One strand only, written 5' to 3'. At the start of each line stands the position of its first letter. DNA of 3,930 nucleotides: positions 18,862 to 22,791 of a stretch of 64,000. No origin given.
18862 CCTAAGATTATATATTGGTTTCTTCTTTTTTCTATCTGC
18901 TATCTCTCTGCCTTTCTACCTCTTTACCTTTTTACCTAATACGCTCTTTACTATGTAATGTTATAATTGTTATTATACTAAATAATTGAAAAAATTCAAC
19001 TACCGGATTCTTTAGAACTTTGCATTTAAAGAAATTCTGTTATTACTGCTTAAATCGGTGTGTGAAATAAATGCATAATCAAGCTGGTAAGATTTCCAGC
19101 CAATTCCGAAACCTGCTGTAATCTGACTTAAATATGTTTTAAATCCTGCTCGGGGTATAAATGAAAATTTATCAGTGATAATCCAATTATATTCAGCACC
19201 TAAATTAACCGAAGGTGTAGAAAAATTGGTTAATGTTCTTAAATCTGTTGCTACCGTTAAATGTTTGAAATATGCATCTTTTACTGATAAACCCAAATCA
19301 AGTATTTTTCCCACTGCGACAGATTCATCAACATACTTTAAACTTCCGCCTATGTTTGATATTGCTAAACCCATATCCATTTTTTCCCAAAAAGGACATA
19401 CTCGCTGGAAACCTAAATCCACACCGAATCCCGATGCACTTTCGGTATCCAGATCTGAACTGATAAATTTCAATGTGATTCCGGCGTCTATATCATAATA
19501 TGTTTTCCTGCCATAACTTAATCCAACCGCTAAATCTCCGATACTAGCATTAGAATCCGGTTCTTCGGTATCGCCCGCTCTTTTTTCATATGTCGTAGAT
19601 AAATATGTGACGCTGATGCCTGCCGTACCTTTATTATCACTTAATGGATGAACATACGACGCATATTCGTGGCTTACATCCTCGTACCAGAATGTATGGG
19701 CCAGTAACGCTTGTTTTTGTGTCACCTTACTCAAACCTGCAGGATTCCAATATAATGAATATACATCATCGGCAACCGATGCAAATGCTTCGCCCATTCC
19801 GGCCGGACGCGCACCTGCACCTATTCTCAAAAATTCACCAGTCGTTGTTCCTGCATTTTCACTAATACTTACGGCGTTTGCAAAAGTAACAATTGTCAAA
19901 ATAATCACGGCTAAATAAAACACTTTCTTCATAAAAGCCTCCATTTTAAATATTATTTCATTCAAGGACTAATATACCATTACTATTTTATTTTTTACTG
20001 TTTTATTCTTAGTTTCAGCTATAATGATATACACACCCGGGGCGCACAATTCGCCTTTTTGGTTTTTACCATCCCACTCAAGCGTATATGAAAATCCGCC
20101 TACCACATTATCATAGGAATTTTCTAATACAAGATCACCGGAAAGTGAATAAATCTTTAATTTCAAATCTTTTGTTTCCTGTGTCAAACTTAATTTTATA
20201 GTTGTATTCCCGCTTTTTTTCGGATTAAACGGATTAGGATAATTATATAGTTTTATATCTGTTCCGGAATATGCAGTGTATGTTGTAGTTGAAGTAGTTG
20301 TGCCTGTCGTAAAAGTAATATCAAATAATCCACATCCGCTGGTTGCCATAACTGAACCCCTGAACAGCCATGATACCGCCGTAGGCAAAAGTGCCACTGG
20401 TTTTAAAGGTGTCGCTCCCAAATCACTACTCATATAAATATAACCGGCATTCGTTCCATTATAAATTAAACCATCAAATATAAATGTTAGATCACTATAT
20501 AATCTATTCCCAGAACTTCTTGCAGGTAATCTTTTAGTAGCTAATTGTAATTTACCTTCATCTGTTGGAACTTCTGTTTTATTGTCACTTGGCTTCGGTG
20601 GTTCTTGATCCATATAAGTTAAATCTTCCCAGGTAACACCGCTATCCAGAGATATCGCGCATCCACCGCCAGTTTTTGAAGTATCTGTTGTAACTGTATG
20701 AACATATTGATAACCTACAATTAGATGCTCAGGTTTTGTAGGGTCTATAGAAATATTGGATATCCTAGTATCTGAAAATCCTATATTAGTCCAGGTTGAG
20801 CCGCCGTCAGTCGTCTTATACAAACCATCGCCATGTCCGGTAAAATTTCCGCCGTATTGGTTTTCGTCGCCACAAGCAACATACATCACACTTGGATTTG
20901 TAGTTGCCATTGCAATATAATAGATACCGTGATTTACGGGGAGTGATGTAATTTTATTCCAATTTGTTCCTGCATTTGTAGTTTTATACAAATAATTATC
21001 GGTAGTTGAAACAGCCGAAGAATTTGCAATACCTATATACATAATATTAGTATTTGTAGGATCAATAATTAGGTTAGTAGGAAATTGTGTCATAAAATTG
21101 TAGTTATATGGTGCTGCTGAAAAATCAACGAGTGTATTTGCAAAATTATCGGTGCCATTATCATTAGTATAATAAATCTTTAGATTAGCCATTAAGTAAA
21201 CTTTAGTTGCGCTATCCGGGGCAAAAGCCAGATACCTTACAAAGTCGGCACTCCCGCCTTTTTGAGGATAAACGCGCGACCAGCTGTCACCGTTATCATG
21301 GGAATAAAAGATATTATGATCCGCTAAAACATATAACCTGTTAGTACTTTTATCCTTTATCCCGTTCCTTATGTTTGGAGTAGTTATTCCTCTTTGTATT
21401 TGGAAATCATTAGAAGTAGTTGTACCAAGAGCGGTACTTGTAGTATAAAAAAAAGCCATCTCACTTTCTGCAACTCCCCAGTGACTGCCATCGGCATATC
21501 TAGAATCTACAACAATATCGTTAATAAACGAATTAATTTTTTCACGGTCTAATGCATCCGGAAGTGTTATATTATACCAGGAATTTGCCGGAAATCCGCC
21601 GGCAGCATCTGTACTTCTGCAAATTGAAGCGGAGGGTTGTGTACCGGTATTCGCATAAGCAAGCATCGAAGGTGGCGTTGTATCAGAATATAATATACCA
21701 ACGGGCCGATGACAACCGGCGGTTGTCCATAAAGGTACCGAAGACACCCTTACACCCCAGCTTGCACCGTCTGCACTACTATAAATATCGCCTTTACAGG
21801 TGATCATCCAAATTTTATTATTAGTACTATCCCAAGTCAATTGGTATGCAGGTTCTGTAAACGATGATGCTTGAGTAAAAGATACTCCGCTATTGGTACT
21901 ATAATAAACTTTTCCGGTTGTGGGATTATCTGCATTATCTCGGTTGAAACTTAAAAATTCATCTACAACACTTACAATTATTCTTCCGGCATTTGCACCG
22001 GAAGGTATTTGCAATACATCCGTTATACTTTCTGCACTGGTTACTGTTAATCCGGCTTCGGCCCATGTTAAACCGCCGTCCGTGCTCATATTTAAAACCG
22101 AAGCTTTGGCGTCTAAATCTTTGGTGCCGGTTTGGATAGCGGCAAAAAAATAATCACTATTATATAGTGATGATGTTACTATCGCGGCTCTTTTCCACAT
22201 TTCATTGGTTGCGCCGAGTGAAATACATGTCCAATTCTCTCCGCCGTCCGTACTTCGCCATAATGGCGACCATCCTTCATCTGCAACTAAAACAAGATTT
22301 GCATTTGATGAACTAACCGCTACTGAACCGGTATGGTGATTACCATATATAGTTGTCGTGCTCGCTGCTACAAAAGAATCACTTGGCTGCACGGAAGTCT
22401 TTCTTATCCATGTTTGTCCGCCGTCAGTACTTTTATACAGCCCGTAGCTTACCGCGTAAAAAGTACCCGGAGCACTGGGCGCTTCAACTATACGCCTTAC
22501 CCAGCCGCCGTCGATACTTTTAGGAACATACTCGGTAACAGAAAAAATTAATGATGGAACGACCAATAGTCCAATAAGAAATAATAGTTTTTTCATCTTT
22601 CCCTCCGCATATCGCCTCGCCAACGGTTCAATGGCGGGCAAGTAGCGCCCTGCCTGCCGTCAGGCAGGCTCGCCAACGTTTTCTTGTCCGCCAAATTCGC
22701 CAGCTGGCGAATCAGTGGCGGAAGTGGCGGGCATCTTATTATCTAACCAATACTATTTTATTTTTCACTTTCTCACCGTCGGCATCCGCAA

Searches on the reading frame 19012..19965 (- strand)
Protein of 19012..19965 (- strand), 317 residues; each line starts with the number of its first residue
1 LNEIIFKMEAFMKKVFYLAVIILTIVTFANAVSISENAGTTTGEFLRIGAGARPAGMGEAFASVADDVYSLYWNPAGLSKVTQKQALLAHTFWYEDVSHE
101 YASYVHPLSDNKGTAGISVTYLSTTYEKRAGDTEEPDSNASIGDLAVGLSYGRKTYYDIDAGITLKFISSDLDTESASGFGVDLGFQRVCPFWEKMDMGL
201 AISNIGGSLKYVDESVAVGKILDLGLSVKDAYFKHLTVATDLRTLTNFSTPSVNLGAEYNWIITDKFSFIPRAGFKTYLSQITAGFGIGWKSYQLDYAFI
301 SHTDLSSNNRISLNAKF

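Call 84: search_protein_families(library=pfam, proteins=[window:19012-19965:-], max_evalue=0.001)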
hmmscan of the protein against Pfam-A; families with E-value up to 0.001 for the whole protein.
window:19012-19965:- (317 aa): 2 families
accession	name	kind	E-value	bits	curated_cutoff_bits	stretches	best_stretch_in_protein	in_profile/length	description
PF19572.5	PorV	-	1.3e-08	35.1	27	1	37-213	7-200/243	Type IX secretion system protein PorV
PF03687.19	UPF0164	-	8.2e-05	22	21.4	1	44-127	42-123/325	Uncharacterised protein family (UPF0164)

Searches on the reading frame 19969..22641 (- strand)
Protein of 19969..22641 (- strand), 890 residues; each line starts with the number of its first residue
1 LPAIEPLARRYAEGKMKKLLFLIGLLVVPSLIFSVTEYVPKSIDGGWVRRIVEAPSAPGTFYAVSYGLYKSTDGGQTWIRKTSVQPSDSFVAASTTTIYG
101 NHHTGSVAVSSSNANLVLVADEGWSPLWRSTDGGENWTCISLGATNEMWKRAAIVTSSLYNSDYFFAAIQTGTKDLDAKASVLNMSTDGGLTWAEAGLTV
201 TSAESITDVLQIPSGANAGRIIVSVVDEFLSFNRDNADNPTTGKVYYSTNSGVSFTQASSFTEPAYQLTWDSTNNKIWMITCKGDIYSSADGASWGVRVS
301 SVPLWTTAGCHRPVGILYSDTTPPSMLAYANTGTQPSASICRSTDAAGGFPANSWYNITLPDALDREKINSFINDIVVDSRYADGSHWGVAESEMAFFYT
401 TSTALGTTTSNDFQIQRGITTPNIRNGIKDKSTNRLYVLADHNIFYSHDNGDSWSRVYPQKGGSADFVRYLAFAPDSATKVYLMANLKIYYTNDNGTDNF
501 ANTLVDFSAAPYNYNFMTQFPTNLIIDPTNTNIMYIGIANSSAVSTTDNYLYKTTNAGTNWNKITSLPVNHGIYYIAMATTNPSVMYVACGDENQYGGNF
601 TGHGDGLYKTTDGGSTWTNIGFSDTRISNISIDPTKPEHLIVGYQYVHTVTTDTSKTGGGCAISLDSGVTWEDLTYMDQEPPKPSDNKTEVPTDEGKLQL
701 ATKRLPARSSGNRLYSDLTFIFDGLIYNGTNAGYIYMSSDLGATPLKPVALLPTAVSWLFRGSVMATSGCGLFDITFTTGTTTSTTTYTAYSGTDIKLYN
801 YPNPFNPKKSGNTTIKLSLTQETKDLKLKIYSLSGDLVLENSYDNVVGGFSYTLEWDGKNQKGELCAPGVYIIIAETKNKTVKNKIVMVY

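Call 84: search_protein_families(library=pfam, proteins=[window:19969-22641:-], max_evalue=0.001)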
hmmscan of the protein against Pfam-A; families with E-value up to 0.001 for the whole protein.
window:19969-22641:- (890 aa): 4 families
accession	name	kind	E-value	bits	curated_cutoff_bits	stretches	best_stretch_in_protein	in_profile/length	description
PF15902.12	Sortilin-Vps10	-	4e-21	75.8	33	3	443-564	2-112/446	Sortilin, neurotensin receptor 3,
PF02012.26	BNR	-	2.6e-06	27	27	0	445-456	1-12/12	BNR/Asp-box repeat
PF13860.13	FlgD_ig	-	3.4e-06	27.4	27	1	810-879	9-77/79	FlgD Ig-like domain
PF13088.12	BNR_2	-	0.00019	21.3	31.4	0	57-215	73-221/277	BNR repeat-like domain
